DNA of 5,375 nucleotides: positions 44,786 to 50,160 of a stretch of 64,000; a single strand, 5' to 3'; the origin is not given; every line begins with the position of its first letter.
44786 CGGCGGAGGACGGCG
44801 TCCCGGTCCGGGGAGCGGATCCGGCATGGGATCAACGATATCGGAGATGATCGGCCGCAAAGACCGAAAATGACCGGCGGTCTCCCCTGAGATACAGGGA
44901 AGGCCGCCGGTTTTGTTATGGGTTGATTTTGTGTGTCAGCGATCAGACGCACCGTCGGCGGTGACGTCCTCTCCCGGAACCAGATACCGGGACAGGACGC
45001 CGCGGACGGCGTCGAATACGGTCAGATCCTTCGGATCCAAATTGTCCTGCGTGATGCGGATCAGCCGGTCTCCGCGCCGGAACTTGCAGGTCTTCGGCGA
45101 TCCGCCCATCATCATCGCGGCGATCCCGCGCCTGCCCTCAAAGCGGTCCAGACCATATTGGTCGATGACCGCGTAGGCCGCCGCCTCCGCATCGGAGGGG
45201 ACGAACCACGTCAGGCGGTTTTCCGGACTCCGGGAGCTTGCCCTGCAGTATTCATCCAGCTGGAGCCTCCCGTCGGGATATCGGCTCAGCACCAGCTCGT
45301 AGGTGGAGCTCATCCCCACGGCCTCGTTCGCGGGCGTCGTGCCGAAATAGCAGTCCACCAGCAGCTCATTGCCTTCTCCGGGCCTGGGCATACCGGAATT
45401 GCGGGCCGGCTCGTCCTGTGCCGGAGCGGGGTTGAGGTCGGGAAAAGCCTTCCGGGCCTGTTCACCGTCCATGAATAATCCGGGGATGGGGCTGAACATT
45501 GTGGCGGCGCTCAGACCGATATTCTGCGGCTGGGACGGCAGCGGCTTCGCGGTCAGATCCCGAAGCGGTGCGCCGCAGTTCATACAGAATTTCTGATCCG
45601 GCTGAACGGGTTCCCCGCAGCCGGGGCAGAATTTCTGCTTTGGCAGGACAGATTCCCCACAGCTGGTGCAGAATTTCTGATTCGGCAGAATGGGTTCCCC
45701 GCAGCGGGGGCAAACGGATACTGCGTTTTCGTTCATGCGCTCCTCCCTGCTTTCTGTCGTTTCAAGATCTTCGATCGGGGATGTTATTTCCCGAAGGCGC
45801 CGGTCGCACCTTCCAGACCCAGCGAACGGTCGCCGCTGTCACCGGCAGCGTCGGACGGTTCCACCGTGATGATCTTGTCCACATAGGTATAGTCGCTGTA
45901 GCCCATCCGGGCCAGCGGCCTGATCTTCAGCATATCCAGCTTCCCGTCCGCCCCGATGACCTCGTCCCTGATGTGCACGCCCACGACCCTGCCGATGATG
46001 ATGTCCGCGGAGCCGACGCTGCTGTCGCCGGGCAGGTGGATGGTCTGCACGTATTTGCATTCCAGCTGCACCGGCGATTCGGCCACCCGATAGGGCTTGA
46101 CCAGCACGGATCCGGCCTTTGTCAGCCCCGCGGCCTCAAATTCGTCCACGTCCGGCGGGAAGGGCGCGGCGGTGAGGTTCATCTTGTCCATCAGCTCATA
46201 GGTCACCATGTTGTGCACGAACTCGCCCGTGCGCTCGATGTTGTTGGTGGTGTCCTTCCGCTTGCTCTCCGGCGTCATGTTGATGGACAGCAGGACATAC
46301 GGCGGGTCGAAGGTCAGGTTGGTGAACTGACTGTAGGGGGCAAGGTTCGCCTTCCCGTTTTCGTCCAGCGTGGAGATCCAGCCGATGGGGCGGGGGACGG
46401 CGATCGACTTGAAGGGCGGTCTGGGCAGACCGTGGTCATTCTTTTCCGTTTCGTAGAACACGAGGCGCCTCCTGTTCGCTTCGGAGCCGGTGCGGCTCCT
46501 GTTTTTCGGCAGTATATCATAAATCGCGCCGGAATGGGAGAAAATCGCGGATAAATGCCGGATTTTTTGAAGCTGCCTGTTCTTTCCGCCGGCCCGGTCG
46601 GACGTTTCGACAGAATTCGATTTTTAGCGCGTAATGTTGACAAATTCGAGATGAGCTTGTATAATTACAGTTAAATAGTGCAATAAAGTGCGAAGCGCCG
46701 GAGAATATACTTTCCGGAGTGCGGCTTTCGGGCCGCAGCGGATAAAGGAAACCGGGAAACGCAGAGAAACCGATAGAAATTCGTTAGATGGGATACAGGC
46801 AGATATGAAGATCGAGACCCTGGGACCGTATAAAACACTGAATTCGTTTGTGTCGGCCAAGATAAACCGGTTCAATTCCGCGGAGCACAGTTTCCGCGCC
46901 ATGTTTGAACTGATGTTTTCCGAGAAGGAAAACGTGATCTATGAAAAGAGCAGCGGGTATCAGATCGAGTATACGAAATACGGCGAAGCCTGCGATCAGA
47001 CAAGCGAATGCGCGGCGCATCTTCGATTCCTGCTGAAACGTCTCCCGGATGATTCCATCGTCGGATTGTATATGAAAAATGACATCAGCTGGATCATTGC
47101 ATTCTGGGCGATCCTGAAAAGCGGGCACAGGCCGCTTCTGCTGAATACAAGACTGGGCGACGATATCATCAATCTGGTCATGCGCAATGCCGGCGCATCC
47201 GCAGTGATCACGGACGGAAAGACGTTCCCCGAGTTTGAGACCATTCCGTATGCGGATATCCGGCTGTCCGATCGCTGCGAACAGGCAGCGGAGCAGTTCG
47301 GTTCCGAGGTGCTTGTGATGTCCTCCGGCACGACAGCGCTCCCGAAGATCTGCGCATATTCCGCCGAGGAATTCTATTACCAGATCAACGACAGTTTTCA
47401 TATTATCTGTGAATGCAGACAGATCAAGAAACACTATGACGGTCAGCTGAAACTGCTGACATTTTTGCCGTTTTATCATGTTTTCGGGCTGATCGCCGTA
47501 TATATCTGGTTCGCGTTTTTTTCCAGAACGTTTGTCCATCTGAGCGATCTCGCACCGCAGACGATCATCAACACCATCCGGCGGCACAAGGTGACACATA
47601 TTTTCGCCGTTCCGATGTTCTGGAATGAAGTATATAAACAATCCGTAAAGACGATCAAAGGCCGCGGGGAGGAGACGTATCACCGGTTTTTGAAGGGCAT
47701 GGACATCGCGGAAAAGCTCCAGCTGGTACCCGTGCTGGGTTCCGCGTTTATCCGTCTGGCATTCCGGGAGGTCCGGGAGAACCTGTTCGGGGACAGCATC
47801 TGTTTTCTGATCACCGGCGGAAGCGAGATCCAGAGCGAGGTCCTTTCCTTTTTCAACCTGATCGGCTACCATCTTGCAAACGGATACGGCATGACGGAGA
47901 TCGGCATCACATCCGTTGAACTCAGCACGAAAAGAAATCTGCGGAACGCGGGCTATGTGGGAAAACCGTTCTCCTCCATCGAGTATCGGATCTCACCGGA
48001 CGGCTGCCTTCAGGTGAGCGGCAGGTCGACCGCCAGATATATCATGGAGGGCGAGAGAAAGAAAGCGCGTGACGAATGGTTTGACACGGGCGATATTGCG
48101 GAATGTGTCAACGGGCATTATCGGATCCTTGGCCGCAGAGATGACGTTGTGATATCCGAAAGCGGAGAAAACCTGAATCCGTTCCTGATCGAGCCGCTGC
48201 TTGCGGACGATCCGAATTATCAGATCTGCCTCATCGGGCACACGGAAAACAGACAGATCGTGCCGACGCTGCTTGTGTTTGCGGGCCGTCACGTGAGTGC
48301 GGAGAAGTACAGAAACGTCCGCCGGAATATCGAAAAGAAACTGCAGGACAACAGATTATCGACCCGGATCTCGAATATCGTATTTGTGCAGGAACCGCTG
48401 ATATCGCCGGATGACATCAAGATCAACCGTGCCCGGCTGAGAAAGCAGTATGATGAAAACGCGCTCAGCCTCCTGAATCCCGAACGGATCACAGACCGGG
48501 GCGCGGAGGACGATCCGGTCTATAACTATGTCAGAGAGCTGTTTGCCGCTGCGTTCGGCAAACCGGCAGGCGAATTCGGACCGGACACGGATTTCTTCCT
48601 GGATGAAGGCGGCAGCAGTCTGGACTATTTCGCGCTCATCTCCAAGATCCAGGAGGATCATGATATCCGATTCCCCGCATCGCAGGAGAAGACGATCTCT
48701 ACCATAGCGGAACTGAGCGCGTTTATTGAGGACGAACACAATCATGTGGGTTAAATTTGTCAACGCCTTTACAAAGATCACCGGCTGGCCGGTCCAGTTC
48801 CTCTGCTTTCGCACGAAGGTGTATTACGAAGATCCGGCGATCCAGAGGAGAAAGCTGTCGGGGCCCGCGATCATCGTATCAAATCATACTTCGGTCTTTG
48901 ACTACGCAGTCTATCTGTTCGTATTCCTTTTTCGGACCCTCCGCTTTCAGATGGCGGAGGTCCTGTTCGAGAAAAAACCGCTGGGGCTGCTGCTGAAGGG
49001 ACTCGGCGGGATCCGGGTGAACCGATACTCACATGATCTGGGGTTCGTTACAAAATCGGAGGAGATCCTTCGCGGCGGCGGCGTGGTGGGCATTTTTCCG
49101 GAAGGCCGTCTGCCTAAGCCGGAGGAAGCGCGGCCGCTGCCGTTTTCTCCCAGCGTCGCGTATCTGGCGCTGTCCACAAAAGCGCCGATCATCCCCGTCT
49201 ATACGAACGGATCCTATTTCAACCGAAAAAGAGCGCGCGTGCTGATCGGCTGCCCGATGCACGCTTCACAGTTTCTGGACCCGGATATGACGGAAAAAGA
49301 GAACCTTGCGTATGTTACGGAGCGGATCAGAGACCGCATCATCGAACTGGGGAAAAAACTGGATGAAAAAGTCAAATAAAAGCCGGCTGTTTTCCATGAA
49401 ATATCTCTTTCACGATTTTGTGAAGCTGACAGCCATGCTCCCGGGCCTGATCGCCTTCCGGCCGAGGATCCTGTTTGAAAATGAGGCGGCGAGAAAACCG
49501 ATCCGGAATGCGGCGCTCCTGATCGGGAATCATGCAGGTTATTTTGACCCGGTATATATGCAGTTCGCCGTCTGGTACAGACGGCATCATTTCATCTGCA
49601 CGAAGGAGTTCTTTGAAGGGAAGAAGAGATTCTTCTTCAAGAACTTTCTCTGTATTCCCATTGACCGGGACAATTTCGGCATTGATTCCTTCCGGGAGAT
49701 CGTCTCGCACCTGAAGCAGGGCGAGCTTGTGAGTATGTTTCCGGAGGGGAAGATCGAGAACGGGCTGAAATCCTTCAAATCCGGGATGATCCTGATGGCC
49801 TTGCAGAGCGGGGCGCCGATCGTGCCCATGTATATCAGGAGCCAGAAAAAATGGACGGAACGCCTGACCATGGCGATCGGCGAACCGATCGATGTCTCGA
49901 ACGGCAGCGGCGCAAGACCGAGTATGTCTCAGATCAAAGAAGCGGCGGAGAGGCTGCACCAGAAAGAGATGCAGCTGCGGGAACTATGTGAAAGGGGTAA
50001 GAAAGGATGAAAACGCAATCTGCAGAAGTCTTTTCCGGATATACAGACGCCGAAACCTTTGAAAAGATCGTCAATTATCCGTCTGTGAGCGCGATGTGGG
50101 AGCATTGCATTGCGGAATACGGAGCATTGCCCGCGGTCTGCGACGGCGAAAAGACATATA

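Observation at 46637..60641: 14-gene, single-strand, translationally coupled acyl-activation / carrier / acyl-transfer cluster: candidate undescribed lipid scavenging, remodelling or specialised-lipid system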

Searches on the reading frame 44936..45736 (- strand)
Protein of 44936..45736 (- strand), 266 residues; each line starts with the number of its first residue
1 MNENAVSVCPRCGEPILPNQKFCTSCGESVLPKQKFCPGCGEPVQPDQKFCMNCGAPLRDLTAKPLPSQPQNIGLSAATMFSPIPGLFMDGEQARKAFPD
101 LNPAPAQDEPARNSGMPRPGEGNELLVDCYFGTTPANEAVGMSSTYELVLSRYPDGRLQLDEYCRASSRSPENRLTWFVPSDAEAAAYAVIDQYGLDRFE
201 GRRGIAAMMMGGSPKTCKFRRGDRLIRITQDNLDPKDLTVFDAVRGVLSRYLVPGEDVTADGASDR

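Call 27: search_protein_families(library=pfam, proteins=[window:44936-45736:-], max_evalue=0.0001)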
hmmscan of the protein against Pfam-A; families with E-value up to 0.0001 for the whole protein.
window:44936-45736:- (266 aa): 8 families
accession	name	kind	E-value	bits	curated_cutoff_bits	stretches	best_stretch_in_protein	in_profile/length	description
PF13240.11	Zn_Ribbon_1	-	5.3e-16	58.3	25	2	36-58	1-23/23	zinc-ribbon domain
PF12773.13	DZR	-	1.8e-11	44.4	27.3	1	9-55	1-45/45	Double zinc ribbon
PF13248.11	Zn_ribbon_3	-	4.3e-11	42.3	27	1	37-58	5-26/26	zinc-ribbon domain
PF24460.1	DUF7575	-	4.9e-07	29.4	28.5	0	37-58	6-27/28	Domain of unknown function (DUF7575)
PF17032.10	Zn_ribbon_15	-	1.7e-06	29.1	28.9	0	3-27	49-73/73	zinc-ribbon family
PF18912.6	DZR_2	-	9.8e-06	25.8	27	1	8-54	9-55/56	Double zinc ribbon domain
PF14803.11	Zn_ribbon_Nudix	-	2.2e-05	24.7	25.6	0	35-45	1-11/34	Nudix N-terminal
PF12172.15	zf-ChsH2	-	4.8e-05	23.5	23.2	0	23-42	14-33/37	ChsH2, rubredoxin-like zinc ribbon domain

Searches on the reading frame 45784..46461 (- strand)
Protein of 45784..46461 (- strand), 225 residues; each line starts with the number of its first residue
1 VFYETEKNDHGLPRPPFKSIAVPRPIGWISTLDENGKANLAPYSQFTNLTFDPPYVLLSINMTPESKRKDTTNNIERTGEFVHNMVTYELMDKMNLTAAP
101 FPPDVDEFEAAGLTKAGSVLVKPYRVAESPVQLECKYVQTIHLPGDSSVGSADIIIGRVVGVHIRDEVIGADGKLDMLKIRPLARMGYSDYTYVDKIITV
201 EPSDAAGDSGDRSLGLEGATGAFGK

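Call 27: search_protein_families(library=pfam, proteins=[window:45784-46461:-], max_evalue=0.0001)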
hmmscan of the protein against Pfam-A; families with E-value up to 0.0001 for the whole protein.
window:45784-46461:- (225 aa): 1 family
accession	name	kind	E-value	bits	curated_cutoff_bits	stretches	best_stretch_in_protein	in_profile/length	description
PF01613.24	Flavin_Reduct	-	3.4e-23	82.9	27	1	22-168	4-137/153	Flavin reductase like domain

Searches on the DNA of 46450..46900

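Call 33: search_rna_families(source=window, start=46450, end=46900, threshold=evalue, max_evalue=1)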
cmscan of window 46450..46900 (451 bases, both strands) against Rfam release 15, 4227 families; matches with E-value up to 1: 0.
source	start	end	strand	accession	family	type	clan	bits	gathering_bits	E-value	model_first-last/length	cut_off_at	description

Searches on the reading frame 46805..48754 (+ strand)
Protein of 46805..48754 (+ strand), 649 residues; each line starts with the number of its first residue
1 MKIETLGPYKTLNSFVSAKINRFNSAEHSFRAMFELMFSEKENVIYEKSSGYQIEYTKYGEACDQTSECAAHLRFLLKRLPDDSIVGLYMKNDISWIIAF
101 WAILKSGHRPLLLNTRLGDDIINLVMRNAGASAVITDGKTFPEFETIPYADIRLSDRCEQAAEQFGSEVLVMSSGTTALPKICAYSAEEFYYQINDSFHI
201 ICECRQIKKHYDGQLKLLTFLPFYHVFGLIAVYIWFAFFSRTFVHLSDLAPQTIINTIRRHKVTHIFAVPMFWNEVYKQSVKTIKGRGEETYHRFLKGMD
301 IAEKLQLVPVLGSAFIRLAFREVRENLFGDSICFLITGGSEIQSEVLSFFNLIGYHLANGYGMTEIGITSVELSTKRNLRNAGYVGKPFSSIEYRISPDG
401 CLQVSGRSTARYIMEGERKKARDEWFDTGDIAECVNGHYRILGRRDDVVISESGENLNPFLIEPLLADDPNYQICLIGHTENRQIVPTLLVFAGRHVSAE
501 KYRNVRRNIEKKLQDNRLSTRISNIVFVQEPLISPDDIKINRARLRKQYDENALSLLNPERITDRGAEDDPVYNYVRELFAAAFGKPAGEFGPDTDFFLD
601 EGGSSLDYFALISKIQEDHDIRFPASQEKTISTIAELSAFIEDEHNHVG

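Call 4: search_protein_families(library=pfam, proteins=[window:46805-48754:+], max_evalue=0.01)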
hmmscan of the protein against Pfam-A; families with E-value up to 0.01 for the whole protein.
window:46805-48754:+ (649 aa): 2 families
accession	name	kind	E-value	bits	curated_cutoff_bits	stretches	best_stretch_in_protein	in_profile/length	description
PF00501.34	AMP-binding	-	6e-37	127.8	29.9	1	55-396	20-355/384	AMP-binding enzyme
PF00550.31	PP-binding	-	1.7e-10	41.5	20.8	1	575-641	2-67/67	Phosphopantetheine attachment site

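Call 20: search_protein_families(library=ncbifam, proteins=[window:46805-48754:+], max_evalue=0.001)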
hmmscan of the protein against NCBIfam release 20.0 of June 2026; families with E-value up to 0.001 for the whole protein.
window:46805-48754:+ (649 aa): 70 families (the best 25 are shown)
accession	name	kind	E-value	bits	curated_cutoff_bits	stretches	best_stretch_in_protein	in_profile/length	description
TIGR01923.1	menE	equivalog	3.8e-34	118.3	330.15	2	334-502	228-406/442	o-succinylbenzoate--CoA ligase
NF004837.0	PRK06187.1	subfamily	1.2e-28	99.7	476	3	170-281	175-279/531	long-chain-fatty-acid--CoA ligase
NF002966.0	PRK03640.1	equivalog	1.7e-24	86.3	556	2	321-522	245-457/483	o-succinylbenzoate--CoA ligase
NF006539.0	PRK09029.1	equivalog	1.8e-22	79.8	494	2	336-548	246-450/458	o-succinylbenzoate--CoA ligase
NF005307.0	PRK06839.1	equivalog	2e-22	79.5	748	2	308-483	240-431/496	o-succinylbenzoate--CoA ligase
NF052269.1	Staph_lig_FadD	equivalog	3.2e-21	75.3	650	2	328-478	264-425/499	long-chain-fatty-acid--CoA ligase FadD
NF004114.0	PRK05605.1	equivalog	1.7e-17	63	766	2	166-281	222-331/575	long-chain-fatty-acid--CoA ligase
NF005858.0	PRK07787.1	subfamily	2.7e-16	59.1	575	1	71-454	34-382/471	acyl-CoA synthetase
TIGR01733.1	AA-adenyl-dom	subfamily_domain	1.5e-15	56.9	317.4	1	59-291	2-247/409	amino acid adenylation domain-containing protein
NF041592.1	carboxyl_red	equivalog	2.9e-15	55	1300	1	168-646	234-716/1160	carboxylic acid reductase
NF005801.1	PRK07656.1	equivalog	6.7e-15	54.7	657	1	355-480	306-438/500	FadD3 family acyl-CoA ligase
NF038343.1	ligase_FadD11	exception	7.5e-15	54.3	950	1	317-496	314-496/585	fatty acid--CoA ligase FadD11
NF005702.0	PRK07514.1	subfamily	3.9e-14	51.9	558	1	329-471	269-425/506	malonyl-CoA synthase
NF006181.0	PRK08314.1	subfamily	2.2e-13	49.3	705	2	169-271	208-302/563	long-chain-fatty-acid--CoA ligase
NF009921.1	PRK13382.1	exception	2.4e-13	49.7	850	1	302-493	279-479/529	acyl-CoA ligase FadD12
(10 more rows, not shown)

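Call 21: search_solved_structures(query=window:46805-48754:+, max_evalue=0.00001)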
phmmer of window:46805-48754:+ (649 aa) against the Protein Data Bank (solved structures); distinct sequences matched with E-value up to 0.00001: 15.
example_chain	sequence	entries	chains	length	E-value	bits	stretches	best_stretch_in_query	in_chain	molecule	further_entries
5x8f_A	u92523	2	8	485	4e-16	61.9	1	327-481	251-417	2-succinylbenzoate--CoA ligase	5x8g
5buq_A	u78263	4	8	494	4.3e-16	61.8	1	327-482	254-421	2-succinylbenzoate--CoA ligase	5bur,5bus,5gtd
3cw8_X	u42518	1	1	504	4.2e-14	55.2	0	415-483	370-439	4-chlorobenzoyl CoA ligase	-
2qvx_X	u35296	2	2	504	9e-14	54.2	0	417-483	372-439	4-Chlorobenzoate CoA Ligase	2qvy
1t5d_X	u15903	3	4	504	9.6e-14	54.1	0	417-483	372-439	4-chlorobenzoyl CoA ligase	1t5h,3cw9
2qvz_X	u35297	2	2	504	9.6e-14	54.1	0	417-483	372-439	4-Chlorobenzoate CoA Ligase/Synthetase | 4-Chlorobenzoate CoA Ligase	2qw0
3dlp_X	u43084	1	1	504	8.9e-13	50.9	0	87-272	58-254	4-Chlorobenzoate CoA Ligase/Synthetase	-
3ipl_A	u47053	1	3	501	1.6e-12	50.1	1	335-490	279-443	2-succinylbenzoate--CoA ligase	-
3r44_A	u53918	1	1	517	1.5e-09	40.2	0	329-491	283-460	fatty acyl CoA synthetase FADD13 (FATTY-ACYL-CoA SYNTHETASE)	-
6nj0_A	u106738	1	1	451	4.6e-09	38.6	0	331-472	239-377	2-succinylbenzoate--CoA ligase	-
5c5h_A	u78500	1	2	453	4.7e-09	38.6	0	331-472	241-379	2-succinylbenzoate--CoA ligase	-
5mso_A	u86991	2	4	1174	1.5e-07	33.6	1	217-626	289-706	Carboxylic acid reductase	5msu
8wev_A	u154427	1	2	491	5.3e-07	31.8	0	331-477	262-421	Feruloyl-CoA Synthetase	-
8weu_A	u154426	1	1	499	5.7e-07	31.7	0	331-477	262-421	Fatty-acyl-CoA synthase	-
7a9j_A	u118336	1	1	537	3e-06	29.3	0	331-485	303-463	Cfl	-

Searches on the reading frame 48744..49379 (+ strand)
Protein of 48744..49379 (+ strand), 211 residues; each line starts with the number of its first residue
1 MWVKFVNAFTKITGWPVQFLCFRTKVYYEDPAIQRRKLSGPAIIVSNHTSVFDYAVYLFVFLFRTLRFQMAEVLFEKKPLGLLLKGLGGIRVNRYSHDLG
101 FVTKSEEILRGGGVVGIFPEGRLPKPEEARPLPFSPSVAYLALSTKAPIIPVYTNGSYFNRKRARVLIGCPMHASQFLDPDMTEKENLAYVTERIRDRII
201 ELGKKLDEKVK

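Call 4: search_protein_families(library=pfam, proteins=[window:48744-49379:+], max_evalue=0.01)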
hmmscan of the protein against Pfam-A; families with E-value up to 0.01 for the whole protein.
window:48744-49379:+ (211 aa): 1 family
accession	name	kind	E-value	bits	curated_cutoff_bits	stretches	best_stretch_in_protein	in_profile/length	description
PF01553.26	Acyltransferase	-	6.8e-18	65.2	23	1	38-153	12-130/132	Acyltransferase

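Call 20: search_protein_families(library=ncbifam, proteins=[window:48744-49379:+], max_evalue=0.001)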
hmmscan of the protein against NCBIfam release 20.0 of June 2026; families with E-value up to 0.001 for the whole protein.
window:48744-49379:+ (211 aa): 2 families
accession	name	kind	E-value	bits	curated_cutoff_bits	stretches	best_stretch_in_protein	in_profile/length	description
NF006386.0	PRK08633.1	equivalog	3.2e-12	45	1221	1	38-205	439-605/1147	acyl-[ACP]--phospholipid O-acyltransferase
TIGR00530.1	AGP_acyltrn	subfamily_domain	4.3e-12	45.9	102.95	1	39-153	15-128/130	1-acylglycerol-3-phosphate O-acyltransferase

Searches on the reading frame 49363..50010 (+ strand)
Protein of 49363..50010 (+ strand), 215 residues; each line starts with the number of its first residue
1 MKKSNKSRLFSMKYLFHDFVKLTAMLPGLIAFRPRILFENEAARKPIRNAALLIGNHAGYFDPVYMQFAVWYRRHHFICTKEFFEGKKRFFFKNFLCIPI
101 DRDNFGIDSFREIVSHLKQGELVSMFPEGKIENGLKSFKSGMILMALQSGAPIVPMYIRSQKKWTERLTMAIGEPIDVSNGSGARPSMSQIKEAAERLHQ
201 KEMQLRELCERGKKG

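Call 4: search_protein_families(library=pfam, proteins=[window:49363-50010:+], max_evalue=0.01)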
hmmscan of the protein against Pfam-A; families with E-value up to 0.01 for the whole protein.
window:49363-50010:+ (215 aa): 2 families
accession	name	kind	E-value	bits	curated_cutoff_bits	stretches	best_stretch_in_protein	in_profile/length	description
PF01553.26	Acyltransferase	-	1.6e-20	73.7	23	1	45-158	12-131/132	Acyltransferase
PF03279.18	Lip_A_acyltrans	-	0.0048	16.6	22.3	0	105-192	180-272/295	Bacterial lipid A biosynthesis acyltransferase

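Call 20: search_protein_families(library=ncbifam, proteins=[window:49363-50010:+], max_evalue=0.001)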
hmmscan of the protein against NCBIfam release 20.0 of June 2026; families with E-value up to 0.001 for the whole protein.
window:49363-50010:+ (215 aa): 5 families
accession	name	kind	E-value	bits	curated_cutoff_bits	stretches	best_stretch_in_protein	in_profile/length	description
NF006386.0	PRK08633.1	equivalog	4.2e-19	67.8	1221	1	41-160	433-553/1147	acyl-[ACP]--phospholipid O-acyltransferase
TIGR00530.1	AGP_acyltrn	subfamily_domain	5.3e-17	61.8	102.95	1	46-158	13-129/130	1-acylglycerol-3-phosphate O-acyltransferase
NF005291.0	PRK06814.1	equivalog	1e-05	23.7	1349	1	49-160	454-565/1140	acyl-[ACP]--phospholipid O-acyltransferase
NF011593.0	PRK15018.1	equivalog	0.00026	20.8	501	1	100-161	116-182/245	1-acylglycerol-3-phosphate O-acyltransferase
NF005959.0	PRK08043.1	equivalog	0.00039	18.8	886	1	50-160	29-139/719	bifunctional acyl-ACP--phospholipid O-acyltransferase/long-chain-fatty-acid--ACP ligase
